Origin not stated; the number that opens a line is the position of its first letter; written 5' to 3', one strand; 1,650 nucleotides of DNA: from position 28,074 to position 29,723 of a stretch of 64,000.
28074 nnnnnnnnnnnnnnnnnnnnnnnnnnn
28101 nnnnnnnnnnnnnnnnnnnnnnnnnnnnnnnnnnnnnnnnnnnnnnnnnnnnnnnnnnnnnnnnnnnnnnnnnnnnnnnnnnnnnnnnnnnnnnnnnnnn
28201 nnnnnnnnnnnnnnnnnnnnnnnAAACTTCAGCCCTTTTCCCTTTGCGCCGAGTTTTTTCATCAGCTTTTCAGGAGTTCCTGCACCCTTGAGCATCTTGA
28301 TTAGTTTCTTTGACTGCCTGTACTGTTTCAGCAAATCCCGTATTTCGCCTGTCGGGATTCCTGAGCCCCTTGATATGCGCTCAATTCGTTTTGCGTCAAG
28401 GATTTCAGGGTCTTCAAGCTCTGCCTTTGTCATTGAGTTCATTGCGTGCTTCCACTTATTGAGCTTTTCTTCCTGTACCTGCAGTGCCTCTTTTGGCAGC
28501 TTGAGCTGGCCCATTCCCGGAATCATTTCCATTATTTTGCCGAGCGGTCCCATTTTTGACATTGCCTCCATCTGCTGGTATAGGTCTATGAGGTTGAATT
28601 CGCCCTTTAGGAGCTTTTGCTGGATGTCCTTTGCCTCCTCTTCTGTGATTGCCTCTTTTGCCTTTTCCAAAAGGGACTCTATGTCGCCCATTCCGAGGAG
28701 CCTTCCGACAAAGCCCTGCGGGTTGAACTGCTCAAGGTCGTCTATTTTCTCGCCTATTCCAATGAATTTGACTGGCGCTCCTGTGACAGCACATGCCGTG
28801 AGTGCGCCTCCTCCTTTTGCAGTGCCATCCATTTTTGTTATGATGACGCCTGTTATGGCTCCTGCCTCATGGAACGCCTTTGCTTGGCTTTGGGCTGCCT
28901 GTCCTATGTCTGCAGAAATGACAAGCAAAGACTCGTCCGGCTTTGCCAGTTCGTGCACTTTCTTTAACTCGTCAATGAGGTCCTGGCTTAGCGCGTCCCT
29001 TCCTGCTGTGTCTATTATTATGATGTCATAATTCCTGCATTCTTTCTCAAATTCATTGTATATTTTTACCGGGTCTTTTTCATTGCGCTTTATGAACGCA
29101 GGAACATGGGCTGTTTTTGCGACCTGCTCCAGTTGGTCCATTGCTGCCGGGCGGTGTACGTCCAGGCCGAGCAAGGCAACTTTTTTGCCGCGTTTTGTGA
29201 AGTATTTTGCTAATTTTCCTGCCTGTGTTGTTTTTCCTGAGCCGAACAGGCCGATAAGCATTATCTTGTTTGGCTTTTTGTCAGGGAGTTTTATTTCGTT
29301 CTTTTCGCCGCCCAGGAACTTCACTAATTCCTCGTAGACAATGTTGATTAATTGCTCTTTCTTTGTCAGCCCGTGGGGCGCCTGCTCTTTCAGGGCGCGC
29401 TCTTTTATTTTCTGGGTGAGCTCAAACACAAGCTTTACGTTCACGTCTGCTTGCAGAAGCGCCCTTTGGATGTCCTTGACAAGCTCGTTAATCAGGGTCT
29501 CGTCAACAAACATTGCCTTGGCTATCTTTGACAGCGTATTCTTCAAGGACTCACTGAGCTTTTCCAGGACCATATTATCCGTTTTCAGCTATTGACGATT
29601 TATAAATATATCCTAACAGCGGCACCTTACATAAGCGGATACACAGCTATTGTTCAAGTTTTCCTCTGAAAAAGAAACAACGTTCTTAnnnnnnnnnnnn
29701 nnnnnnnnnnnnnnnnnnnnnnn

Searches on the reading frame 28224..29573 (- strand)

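Call 83: search_protein_families(library=pfam, proteins=[window:28224-29573:-], max_evalue=0.00001)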
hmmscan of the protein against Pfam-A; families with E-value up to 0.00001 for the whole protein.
window:28224-29573:- (450 aa): 4 families
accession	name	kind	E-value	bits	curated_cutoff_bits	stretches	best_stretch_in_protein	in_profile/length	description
PF00448.28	SRP54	-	1.6e-67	227.4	22.7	1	101-294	1-196/196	SRP54-type protein, GTPase domain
PF02978.25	SRP_SPB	-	1.7e-28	99.3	27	1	325-424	1-90/91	Signal peptide binding domain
PF02881.24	SRP54_N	-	3.2e-17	62.9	22.4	1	6-83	1-75/75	SRP54-type protein, helical bundle domain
PF01656.29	CbiA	-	7.9e-07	29.5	25.4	1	111-252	9-87/125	CobQ/CobB/MinD/ParA nucleotide binding domain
